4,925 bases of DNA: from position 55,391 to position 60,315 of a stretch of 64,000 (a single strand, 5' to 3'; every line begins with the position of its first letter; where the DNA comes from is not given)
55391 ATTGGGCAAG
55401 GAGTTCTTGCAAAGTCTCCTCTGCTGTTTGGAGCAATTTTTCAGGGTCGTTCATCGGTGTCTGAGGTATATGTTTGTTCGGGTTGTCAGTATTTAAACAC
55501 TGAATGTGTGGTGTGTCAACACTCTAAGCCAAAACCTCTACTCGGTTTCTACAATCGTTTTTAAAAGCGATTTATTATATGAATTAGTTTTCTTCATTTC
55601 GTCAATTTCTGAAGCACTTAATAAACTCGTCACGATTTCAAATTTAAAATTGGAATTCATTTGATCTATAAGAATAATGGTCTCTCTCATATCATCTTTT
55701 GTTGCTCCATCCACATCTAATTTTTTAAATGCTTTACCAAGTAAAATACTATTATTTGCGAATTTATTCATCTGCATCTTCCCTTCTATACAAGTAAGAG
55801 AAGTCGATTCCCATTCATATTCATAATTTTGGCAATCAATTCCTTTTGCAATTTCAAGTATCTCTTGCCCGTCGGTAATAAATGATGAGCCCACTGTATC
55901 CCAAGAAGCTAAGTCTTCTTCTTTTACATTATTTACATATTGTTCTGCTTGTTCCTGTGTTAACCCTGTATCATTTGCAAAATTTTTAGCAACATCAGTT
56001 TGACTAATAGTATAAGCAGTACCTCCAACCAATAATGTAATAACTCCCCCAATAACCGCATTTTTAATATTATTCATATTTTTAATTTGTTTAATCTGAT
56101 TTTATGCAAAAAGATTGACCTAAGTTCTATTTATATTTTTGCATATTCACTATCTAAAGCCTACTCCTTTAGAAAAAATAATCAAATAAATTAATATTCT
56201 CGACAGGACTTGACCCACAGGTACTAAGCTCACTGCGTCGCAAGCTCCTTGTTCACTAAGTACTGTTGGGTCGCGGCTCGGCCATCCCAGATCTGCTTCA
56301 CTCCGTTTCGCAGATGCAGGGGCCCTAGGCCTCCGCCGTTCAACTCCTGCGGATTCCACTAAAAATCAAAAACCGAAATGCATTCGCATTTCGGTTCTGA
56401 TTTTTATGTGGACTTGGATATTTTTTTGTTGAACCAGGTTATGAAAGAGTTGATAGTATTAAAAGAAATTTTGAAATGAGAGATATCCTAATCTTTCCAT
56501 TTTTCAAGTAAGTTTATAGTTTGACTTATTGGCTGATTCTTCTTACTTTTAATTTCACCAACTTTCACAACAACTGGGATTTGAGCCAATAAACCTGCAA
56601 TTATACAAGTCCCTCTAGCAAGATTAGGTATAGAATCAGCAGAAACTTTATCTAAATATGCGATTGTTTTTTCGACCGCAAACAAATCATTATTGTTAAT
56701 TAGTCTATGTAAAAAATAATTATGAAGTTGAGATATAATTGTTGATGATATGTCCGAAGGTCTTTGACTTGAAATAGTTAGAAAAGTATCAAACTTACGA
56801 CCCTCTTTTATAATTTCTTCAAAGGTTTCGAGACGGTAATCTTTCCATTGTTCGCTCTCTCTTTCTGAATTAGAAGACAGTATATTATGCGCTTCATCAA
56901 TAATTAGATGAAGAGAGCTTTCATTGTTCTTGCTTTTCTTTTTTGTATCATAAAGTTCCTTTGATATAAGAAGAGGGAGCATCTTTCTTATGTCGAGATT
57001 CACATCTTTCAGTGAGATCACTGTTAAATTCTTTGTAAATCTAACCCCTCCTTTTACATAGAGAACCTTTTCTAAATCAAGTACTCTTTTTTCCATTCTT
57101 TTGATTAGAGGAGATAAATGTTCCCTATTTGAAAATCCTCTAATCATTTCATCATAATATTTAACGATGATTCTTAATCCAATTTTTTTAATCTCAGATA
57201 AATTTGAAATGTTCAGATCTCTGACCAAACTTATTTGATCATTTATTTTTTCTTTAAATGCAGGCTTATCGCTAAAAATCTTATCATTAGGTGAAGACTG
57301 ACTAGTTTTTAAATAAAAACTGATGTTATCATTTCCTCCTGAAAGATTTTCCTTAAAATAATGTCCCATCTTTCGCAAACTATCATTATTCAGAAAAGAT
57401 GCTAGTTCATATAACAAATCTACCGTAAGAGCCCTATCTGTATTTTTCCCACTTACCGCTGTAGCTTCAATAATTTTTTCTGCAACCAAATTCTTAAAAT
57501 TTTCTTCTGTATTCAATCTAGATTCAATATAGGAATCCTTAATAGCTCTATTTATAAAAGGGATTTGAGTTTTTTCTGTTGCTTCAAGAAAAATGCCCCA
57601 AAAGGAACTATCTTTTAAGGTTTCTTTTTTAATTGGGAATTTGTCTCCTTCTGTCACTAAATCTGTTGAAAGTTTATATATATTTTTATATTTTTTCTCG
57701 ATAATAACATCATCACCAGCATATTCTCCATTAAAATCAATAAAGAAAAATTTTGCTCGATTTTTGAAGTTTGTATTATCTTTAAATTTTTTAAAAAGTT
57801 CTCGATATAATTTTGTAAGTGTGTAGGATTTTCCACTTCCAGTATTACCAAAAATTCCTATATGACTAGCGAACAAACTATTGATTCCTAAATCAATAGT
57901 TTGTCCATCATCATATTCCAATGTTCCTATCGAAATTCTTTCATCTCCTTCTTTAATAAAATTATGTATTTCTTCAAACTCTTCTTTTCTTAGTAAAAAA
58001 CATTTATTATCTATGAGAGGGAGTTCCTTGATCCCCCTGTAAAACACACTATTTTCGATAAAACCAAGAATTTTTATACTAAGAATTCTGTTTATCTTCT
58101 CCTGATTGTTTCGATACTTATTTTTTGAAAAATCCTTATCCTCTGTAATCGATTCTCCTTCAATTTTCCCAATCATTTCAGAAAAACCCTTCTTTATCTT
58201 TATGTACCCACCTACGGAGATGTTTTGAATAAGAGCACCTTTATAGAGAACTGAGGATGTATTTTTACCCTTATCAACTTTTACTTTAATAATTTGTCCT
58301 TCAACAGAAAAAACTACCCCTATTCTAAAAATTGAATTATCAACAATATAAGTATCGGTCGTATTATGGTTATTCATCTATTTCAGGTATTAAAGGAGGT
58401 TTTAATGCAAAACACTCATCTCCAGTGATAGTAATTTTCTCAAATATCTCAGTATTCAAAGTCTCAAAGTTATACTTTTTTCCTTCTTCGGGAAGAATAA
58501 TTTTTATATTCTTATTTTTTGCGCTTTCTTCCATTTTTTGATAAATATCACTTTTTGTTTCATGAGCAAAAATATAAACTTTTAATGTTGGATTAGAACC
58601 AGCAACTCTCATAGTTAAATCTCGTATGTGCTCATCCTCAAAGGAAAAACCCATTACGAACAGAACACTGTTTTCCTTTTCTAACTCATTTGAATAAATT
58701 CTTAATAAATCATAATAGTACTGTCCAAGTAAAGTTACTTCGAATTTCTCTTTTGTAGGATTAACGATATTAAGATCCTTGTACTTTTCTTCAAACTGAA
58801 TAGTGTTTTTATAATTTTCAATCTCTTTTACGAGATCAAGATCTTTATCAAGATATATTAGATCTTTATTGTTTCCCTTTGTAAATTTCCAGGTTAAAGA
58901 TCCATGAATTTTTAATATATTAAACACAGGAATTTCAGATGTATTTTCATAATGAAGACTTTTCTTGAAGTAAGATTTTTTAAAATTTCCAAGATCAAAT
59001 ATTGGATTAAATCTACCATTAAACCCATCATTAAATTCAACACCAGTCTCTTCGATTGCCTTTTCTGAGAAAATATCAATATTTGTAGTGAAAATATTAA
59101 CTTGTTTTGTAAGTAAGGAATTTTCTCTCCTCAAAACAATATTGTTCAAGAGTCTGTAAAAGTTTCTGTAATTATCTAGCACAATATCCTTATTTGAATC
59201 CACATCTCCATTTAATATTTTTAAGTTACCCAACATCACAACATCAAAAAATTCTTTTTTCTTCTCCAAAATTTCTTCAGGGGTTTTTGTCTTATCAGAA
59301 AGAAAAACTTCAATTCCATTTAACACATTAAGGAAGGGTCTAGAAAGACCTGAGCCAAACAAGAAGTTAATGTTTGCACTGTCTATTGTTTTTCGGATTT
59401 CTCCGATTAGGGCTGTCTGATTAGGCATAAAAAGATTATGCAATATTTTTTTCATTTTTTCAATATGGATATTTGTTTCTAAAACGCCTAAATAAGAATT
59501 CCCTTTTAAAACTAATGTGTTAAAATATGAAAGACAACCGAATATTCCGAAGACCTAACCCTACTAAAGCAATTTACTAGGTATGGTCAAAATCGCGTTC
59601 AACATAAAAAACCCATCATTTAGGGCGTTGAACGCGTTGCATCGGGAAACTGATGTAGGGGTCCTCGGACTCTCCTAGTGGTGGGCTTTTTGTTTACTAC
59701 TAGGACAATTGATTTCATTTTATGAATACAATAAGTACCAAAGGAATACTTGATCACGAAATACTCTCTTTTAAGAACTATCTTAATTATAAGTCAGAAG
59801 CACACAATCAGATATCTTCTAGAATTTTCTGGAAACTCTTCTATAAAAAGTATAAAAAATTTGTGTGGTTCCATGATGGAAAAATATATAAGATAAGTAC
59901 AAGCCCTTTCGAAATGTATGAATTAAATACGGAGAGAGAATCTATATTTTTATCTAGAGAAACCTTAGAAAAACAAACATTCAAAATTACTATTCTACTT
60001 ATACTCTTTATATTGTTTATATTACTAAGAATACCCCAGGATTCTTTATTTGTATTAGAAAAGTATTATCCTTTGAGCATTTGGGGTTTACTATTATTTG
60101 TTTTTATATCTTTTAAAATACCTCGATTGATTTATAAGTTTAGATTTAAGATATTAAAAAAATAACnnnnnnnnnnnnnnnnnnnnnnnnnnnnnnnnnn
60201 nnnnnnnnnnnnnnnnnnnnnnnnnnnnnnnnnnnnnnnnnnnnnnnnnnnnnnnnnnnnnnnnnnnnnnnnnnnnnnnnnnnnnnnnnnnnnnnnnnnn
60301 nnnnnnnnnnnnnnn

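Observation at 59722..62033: Tightly overlapping six-gene operon of small membrane and zinc-ribbon proteins divergent from SIR2-HerA, a candidate undescribed system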

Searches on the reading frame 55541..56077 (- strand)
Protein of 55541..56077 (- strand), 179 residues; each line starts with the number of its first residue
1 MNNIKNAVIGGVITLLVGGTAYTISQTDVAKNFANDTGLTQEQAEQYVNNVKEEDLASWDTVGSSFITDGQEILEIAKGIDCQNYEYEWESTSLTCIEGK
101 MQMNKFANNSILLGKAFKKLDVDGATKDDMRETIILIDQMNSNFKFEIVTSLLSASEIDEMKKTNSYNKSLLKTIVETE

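Call 60: search_protein_families(library=phrogs, proteins=[window:55541-56077:-], max_evalue=0.1)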
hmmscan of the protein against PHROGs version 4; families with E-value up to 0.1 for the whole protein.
window:55541-56077:- (179 aa): 1 family
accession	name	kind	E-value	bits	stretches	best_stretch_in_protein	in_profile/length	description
phrog_9467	-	unknown function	0.055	14.2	1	28-88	65-125/155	-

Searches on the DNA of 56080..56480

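Call 110: search_rna_families(source=window, start=56080, end=56480, threshold=evalue, max_evalue=10, show_alignments=1)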
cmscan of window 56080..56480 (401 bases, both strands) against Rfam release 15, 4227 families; matches with E-value up to 10: 7.
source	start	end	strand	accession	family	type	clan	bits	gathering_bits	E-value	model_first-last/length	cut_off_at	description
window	56358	56409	-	RF03884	mir-725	Gene; miRNA;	-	20.4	76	0.088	1-56/56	no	mir-725 microRNA precursor family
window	56358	56408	-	RF03867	mir-4081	Gene; miRNA;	-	19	70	0.64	1-51/51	no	mir-4081 microRNA precursor family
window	56355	56412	-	RF03940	MIR9563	Gene; miRNA;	-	18.6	90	0.66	1-127/127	no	MIR9563 microRNA precursor family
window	56357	56413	-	RF04211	MIR5185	Gene; miRNA;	-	17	101.7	1.1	1-111/111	no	MIR5185 microRNA precursor family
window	56357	56409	+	RF03867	mir-4081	Gene; miRNA;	-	16.3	70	3.3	1-51/51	no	mir-4081 microRNA precursor family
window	56355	56412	+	RF03940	MIR9563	Gene; miRNA;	-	15.1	90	5.2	1-127/127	no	MIR9563 microRNA precursor family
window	56105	56168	+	RF02143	HYMAI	Gene; lncRNA;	-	10.2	80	10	173-241/241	no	Hydatidiform mole associated and imprinted conserved region 1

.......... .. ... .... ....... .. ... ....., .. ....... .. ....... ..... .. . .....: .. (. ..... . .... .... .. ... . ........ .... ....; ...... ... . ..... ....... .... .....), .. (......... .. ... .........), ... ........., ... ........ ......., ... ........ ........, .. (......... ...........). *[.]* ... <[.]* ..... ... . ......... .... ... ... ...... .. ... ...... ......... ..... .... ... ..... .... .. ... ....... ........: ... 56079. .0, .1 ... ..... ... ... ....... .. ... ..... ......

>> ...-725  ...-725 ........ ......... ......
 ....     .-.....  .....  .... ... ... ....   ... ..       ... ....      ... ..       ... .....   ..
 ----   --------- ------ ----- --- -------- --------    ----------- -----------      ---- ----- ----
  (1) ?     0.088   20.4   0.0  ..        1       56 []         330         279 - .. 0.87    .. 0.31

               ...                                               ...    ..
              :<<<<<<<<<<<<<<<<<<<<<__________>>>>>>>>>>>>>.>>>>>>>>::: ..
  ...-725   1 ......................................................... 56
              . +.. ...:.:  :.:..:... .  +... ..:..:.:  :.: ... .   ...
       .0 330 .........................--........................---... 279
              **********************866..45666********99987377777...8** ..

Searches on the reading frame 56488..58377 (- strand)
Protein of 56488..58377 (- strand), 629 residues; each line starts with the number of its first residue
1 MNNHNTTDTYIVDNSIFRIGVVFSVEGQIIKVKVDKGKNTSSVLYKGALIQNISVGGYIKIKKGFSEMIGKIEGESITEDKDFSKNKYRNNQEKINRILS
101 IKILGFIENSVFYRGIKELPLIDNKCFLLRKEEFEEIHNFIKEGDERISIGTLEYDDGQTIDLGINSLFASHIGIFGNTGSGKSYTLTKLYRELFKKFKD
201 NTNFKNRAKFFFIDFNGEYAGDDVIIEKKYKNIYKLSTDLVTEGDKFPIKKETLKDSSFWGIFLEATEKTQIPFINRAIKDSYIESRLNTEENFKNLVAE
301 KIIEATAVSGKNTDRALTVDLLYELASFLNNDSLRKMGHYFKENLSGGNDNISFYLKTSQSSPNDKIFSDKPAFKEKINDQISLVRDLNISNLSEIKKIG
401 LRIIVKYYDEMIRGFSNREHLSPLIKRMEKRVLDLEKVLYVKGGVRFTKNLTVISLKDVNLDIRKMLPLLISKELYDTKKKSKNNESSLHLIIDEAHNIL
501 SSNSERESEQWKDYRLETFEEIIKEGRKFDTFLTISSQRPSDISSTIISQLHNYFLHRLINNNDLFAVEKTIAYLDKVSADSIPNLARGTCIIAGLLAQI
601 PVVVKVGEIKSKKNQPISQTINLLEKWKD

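Call 3: search_protein_families(library=pfam, proteins=[window:56488-58377:-], max_evalue=1)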
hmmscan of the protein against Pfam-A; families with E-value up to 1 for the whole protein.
window:56488-58377:- (629 aa): 8 families
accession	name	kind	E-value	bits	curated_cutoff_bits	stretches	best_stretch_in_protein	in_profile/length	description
PF01935.23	DUF87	-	4.2e-16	60.2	23.2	1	148-408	1-216/220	Helicase HerA, central domain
PF04851.21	ResIII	-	1.9e-05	25.1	22.5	1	174-212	27-58/164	Type III restriction enzyme, res subunit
PF13401.12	AAA_22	-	0.00028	21.6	27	1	172-215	7-41/130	AAA domain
PF10412.15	TrwB_AAD_bind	-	0.022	14.1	20.5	1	170-196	15-41/387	Type IV secretion-system coupling protein DNA-binding domain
PF14836.12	Ubiquitin_3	-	0.023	15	24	1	486-525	21-60/88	Ubiquitin-like domain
PF09848.15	SLFN-g3_helicase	-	0.053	13.2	24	0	483-525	75-113/354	Schlafen group 3, DNA/RNA helicase domain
PF00270.35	DEAD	-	0.099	12.8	26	1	437-508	75-138/167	DEAD/DEAH box helicase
PF00910.28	RNA_helicase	-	0.14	13.1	21.5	1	175-203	3-33/105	RNA helicase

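Call 4: search_protein_families(library=padloc, proteins=[window:56488-58377:-], max_evalue=1)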
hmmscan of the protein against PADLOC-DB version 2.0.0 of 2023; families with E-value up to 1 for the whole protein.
window:56488-58377:- (629 aa): 15 families
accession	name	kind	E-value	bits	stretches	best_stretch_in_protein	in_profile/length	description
PDLC04097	HerA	-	1.5e-175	583.4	1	15-628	4-612/618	-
PDLC04102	HerA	-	2.8e-65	218.9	1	15-627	6-637/654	-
PDLC04105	HerA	-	6.8e-61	204.5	2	445-628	375-554/576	-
PDLC04103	HerA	-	2.1e-53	179.6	2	412-628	363-575/579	-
PDLC04098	HerA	-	7e-51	171.6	2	450-627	485-666/686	-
PDLC04106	HerA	-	7.2e-46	155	2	452-628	472-647/667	-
PDLC02185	HerA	-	5.9e-41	138.9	2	448-628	405-580/585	-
PDLC04100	HerA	-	2.7e-34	116.8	2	440-628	391-573/580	-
PDLC02188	HerA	-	1.4e-32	111.3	2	447-629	375-562/578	-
PDLC04104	HerA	-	5.9e-24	82.5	1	448-628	179-355/379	-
PDLC04140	mad8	-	4.7e-21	73.6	1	160-613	19-305/314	mads_8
PDLC04101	HerA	-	1.6e-15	54.7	1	18-192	13-190/400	-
PDLC04099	HerA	-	2.1e-14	51.3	1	18-191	11-190/214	-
PDLC01055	HerA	-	1.4e-13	48.5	2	117-201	106-188/532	Type III coevolved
PDLC04107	HerA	-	4.7e-13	46.8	1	65-196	58-195/306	-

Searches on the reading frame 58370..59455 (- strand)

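Call 3: search_protein_families(library=pfam, proteins=[window:58370-59455:-], max_evalue=1)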
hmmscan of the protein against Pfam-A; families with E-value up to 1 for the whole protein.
window:58370-59455:- (361 aa): 2 families
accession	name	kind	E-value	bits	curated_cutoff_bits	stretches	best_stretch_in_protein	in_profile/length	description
PF13289.12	SIR2_2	-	2.4e-12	47.6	24.5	1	120-319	2-140/141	SIR2-like domain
PF20463.3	PDH_C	-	0.11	13.2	22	1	268-314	36-83/102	Prephenate dehydrogenase, dimerization domain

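Call 4: search_protein_families(library=padloc, proteins=[window:58370-59455:-], max_evalue=1)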
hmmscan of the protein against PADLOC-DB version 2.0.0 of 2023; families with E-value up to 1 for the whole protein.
window:58370-59455:- (361 aa): 25 families
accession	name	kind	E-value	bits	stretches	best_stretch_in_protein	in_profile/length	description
PDLC04080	SIR2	-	1e-64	216.9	1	20-337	17-339/347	-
PDLC04089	SIR2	-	2.2e-47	160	1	10-333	1-304/336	-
PDLC04084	SIR2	-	2e-37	127.5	2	41-325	106-369/414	-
PDLC04090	SIR2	-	1.9e-24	84.7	1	79-322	156-374/426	-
PDLC04093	SIR2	-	2e-24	84.3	1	116-324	149-331/395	-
PDLC02186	SIR2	-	3.1e-24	83.8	1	93-319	140-355/412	-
PDLC04076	SIR2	-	4.2e-22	76.9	1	95-309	142-345/406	-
PDLC04081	SIR2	-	5.9e-19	66.4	1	109-312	128-312/345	-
PDLC04087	SIR2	-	1.6e-17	61.4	1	89-324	107-312/343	-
PDLC04094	SIR2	-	5.8e-17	60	1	116-320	147-318/399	-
PDLC04079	SIR2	-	1.6e-16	57.9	1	41-320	113-378/430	-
PDLC04085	SIR2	-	8.4e-16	55.9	1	118-309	199-392/463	-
PDLC04075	SIR2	-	3.8e-13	47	1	47-321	117-365/414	-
PDLC04096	SIR2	-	1e-12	46.1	1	116-324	20-200/230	-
PDLC04082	SIR2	-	2.3e-12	44.5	2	116-196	126-209/345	-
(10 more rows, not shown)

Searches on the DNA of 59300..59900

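Call 12: search_rna_families(source=window, start=59300, end=59900, threshold=evalue, max_evalue=1, show_alignments=2)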
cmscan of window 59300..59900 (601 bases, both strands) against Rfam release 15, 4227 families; matches with E-value up to 1: 1.
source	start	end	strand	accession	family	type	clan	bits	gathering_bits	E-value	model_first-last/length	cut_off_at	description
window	59552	59673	+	RF03000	LOOT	Gene; sRNA;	-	72.4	46.4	1e-13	1-121/121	no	LOOT RNA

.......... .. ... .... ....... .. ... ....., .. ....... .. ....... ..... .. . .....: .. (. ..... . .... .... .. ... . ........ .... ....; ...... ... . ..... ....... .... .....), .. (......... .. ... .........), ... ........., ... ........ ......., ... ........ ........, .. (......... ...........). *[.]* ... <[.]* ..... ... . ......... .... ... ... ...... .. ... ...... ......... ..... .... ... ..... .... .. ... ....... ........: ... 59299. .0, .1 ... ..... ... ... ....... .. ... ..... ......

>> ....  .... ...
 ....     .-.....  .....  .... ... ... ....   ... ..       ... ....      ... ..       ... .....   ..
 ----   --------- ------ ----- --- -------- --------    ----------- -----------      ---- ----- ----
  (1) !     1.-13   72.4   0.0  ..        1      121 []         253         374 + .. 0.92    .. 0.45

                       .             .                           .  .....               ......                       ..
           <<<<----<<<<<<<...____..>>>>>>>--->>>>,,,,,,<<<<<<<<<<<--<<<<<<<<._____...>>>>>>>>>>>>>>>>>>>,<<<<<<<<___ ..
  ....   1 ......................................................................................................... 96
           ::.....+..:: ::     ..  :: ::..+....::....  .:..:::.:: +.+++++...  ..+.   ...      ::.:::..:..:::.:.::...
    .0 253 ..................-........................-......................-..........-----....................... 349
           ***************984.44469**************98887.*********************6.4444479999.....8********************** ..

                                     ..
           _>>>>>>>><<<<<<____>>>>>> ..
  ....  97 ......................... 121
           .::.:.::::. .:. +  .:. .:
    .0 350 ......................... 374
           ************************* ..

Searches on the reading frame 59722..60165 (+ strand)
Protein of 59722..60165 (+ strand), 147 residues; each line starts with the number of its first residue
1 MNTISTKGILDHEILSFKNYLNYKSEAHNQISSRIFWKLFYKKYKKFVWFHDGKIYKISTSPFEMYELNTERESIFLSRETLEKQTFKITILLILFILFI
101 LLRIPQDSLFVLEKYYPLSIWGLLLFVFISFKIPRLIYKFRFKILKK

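Call 3: search_protein_families(library=pfam, proteins=[window:59722-60165:+], max_evalue=1)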
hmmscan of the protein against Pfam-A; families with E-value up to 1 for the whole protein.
window:59722-60165:+ (147 aa): 0 families

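Call 4: search_protein_families(library=padloc, proteins=[window:59722-60165:+], max_evalue=1)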
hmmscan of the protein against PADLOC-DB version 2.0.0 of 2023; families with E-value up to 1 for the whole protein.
window:59722-60165:+ (147 aa): 0 families

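Call 5: search_protein_families(library=phrogs, proteins=[window:59722-60165:+], max_evalue=1)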
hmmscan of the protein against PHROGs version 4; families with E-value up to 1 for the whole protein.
window:59722-60165:+ (147 aa): 2 families
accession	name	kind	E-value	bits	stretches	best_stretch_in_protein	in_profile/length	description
phrog_36090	-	unknown function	0.092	14.1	1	16-50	14-48/69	-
phrog_1298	-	tail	0.25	11.9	1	106-128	38-60/163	minor tail protein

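Call 6: search_protein_families(library=ncbifam, proteins=[window:59722-60165:+], max_evalue=1)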
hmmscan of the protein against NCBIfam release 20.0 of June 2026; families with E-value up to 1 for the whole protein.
window:59722-60165:+ (147 aa): 1 family
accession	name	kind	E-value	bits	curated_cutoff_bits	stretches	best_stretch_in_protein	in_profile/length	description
NF041560.1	T6SS_Burk_ExIF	subfamily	0.35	10.5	90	1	84-142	130-188/234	putative type VI secretion system effector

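Call 43: search_protein_families(library=pfam, alignment_id=A3, max_evalue=0.001)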
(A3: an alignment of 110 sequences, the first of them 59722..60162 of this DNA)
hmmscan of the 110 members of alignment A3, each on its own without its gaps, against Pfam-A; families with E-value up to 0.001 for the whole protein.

A. member 1, window:59722-60162:+ (147 aa): 0 families

B. families by the number of members that match (of 110 scanned): 45 families (the first 25 are shown)
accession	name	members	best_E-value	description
PF13365.12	Trypsin_2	3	1.8e-35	Trypsin-like peptidase domain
PF05656.20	DUF805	3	2.3e-16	Protein of unknown function (DUF805)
PF01471.23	PG_binding_1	2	1.8e-13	Putative peptidoglycan binding domain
PF13248.11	Zn_ribbon_3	2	6.7e-07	zinc-ribbon domain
PF04480.18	DUF559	2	7.7e-07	Protein of unknown function (DUF559)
PF08239.17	SH3_3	2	2.9e-06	Bacterial SH3 domain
PF12773.13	DZR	2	8.7e-06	Double zinc ribbon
PF10571.15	UPF0547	2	6.4e-05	Uncharacterised protein family UPF0547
PF13240.11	Zn_Ribbon_1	2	0.00013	zinc-ribbon domain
PF03796.21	DnaB_C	1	4.4e-76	DnaB-like helicase C terminal domain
PF10342.15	Kre9_KNH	1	2.6e-39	Kre9/KNH-like N-terminal Ig-like domain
PF07553.16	Lipoprotein_Ltp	1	1e-28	Host cell surface-exposed lipoprotein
PF10881.14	DUF2726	1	1.2e-27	Protein of unknown function (DUF2726)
PF20619.3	DUF6804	1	2.5e-24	Family of unknown function (DUF6804)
PF11611.13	DUF4352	1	2.9e-24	Domain of unknown function (DUF4352)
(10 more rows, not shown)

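Call 119: search_solved_structures(query=A9, max_evalue=1)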
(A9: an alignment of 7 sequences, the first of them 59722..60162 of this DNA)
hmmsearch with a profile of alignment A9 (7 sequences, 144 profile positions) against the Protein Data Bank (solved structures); distinct sequences matched with E-value up to 1: 0.
